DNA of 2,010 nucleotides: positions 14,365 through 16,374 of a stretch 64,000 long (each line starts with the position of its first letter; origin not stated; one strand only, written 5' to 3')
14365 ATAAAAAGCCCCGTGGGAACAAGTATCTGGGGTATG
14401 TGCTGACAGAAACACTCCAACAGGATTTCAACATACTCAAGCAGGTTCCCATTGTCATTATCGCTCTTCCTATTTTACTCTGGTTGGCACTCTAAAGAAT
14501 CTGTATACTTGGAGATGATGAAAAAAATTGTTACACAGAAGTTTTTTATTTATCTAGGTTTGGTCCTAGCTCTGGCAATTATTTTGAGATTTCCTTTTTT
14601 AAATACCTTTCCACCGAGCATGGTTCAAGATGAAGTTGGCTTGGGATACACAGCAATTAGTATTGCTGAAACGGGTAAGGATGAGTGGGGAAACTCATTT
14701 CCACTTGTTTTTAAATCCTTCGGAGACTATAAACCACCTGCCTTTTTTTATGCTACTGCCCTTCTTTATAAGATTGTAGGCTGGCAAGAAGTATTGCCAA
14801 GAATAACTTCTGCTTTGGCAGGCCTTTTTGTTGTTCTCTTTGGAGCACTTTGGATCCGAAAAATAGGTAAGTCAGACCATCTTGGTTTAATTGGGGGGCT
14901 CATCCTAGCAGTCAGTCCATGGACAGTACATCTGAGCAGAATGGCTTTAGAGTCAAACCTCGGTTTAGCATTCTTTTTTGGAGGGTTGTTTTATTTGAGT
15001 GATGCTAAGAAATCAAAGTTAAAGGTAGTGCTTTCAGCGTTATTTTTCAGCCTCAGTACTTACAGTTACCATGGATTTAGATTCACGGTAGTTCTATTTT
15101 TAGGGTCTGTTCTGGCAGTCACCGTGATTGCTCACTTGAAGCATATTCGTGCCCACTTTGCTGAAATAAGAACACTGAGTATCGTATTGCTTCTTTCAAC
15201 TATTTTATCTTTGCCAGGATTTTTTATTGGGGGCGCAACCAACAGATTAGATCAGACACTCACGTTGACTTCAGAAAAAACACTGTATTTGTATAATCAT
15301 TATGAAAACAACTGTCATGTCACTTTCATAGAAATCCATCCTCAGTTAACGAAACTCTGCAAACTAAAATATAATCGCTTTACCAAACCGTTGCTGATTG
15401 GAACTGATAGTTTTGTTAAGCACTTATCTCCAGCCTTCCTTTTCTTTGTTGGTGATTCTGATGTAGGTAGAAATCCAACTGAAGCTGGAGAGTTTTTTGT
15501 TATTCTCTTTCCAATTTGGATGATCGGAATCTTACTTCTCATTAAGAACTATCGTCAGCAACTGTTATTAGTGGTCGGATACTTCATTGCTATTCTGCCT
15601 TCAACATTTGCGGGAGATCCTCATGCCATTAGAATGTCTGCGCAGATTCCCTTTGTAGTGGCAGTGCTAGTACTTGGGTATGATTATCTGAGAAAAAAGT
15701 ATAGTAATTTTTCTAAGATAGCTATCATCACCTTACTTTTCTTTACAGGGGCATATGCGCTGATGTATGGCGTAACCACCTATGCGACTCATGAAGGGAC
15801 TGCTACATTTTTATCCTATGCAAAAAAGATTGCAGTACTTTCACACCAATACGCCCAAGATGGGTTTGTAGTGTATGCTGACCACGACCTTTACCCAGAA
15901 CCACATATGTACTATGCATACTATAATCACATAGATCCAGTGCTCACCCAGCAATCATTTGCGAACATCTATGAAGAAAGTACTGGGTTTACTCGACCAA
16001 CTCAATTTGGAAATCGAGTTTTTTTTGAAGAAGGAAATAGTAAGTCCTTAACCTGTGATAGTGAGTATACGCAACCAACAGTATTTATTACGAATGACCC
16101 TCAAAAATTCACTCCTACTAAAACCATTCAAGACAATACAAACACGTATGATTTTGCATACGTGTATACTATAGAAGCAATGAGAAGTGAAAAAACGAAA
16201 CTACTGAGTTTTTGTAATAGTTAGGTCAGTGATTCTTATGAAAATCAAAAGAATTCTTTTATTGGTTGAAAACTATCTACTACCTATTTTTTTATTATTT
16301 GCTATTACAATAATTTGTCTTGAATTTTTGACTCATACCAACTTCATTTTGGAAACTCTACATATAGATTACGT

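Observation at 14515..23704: Six-fold expansion of DE-motif PMT/ArnT-like glycosyltransferases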

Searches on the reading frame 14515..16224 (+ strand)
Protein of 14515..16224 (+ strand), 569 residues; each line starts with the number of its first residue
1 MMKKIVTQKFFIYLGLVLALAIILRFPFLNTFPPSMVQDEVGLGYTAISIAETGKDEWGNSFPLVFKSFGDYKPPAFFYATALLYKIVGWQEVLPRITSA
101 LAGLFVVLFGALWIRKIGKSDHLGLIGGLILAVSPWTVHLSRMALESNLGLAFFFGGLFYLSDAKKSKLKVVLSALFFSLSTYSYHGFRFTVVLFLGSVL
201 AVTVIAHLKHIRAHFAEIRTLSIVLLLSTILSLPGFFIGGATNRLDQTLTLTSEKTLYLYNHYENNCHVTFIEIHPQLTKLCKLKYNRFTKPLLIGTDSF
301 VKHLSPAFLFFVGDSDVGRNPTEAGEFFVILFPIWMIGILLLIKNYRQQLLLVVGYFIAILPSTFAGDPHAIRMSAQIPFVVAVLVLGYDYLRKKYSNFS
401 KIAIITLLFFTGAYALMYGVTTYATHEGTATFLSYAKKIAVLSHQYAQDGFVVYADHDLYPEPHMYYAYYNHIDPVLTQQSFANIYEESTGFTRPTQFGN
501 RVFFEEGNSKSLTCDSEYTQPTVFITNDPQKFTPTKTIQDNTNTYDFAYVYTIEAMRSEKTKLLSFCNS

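Call 5: search_protein_families(library=pfam, proteins=[window:14515-16224:+], max_evalue=0.01)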
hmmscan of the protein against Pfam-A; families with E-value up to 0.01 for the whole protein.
window:14515-16224:+ (569 aa): 1 family
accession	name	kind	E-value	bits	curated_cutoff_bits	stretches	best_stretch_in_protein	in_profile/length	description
PF13231.12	PMT_2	-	0.0021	18.7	26.1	1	73-225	2-151/160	Dolichyl-phosphate-mannose-protein mannosyltransferase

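Call 12: search_solved_structures(query=A1, max_evalue=1, show_alignments=2)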
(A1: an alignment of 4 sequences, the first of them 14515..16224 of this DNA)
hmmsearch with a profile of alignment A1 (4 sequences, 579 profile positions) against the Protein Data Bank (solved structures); distinct sequences matched with E-value up to 1: 1.
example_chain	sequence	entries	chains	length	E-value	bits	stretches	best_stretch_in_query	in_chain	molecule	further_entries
8h8j_C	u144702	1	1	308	0.26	13.1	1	181-258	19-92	G-protein coupled receptor 35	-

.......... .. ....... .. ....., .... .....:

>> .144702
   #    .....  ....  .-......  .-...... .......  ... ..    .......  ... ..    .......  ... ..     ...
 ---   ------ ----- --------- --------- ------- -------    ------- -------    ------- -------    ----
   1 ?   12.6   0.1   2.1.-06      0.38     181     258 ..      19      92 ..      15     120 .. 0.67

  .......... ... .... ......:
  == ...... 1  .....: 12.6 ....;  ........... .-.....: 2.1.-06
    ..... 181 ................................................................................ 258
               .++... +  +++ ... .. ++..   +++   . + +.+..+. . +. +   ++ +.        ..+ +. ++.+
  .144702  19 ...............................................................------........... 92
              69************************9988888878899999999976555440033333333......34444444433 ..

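Call 52: search_protein_families(library=ncbifam, proteins=[window:14515-16224:+], max_evalue=0.01)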
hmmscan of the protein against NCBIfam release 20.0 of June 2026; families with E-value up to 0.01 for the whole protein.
window:14515-16224:+ (569 aa): 1 family
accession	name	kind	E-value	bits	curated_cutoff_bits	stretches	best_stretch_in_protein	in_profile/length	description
TIGR03663.1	TIGR03663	subfamily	1.9e-05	23.9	126.25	1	14-217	4-192/435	flippase activity-associated protein Agl23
